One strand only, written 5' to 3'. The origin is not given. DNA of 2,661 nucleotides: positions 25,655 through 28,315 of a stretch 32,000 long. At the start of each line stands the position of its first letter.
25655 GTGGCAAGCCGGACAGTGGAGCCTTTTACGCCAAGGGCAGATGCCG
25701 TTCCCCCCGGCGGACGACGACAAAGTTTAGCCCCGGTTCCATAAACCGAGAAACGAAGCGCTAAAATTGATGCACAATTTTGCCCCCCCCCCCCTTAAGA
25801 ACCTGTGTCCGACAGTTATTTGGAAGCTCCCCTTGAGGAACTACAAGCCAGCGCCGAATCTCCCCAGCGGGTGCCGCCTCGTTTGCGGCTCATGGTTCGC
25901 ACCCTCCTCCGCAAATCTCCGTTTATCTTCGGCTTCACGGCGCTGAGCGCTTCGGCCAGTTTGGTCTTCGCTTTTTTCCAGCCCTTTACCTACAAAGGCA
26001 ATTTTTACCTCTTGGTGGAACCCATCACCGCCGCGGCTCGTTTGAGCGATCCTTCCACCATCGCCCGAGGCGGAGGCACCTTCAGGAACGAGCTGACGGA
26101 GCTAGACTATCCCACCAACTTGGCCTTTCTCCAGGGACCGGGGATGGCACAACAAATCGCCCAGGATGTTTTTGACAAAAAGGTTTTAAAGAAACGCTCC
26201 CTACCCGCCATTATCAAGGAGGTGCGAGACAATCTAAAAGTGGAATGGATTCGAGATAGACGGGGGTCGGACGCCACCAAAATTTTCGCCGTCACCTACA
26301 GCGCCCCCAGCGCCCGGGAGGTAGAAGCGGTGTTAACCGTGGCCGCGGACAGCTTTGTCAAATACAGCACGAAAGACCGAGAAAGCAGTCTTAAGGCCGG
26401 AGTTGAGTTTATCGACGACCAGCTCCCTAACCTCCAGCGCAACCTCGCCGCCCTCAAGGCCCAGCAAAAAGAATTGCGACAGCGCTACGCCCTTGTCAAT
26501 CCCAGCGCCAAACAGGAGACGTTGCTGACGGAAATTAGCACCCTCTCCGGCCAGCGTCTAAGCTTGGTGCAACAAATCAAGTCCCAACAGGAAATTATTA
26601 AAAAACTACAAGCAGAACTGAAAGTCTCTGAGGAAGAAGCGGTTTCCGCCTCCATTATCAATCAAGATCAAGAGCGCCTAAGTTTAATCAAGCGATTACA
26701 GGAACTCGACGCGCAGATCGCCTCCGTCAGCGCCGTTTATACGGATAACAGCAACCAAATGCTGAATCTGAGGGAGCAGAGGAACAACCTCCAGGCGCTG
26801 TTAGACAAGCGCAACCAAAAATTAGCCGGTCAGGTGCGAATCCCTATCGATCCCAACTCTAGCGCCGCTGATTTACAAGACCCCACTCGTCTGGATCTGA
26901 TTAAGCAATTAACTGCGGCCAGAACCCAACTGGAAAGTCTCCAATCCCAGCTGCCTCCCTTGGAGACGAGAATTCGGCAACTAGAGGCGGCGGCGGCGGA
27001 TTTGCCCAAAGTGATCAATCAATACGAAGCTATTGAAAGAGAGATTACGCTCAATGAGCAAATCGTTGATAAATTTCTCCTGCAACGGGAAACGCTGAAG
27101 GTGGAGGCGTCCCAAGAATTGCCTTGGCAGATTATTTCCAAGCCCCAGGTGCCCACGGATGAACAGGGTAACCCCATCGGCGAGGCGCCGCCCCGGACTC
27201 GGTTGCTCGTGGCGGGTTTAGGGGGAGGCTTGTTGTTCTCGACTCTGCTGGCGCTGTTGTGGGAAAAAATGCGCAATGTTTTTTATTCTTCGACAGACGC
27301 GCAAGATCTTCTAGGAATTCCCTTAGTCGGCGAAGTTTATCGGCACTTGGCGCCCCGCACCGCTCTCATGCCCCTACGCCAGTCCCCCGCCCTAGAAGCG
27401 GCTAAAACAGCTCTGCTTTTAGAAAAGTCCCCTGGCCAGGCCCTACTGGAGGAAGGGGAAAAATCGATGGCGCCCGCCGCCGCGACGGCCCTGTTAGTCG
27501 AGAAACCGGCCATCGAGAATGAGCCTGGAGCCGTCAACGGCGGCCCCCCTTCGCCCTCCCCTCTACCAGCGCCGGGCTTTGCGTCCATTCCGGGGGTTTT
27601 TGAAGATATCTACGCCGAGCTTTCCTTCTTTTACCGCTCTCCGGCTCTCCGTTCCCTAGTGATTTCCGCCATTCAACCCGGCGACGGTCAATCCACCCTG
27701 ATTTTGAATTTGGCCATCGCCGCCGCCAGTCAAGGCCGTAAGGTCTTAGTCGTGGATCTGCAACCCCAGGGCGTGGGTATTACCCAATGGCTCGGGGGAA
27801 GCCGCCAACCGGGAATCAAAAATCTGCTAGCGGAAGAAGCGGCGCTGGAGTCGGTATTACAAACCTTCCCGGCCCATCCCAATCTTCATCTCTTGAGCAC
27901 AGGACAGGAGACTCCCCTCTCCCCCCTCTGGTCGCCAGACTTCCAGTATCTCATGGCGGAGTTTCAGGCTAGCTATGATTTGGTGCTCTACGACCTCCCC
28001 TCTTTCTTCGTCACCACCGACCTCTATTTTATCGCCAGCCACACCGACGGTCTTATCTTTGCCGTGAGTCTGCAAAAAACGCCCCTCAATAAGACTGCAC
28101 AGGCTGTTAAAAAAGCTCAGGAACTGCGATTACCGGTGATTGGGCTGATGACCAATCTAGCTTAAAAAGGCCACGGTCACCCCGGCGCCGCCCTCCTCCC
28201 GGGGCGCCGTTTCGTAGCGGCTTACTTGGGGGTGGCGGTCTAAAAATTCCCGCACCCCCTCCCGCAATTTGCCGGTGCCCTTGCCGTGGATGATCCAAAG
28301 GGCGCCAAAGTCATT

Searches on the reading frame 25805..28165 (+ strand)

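Call 37: search_protein_families(library=pfam, proteins=[window:25805-28165:+], max_evalue=0.001)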
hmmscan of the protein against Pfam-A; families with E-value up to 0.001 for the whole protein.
window:25805-28165:+ (786 aa): 3 families
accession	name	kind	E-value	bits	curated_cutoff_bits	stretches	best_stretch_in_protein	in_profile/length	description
PF13614.12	AAA_31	-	2.7e-06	27.9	27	1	619-739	5-134/177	AAA domain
PF01656.29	CbiA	-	8.9e-05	22.9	25.4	1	626-755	9-54/125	CobQ/CobB/MinD/ParA nucleotide binding domain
PF06564.18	CBP_BcsQ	-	0.00093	19.2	21.3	0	617-733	3-125/234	Cellulose biosynthesis protein BcsQ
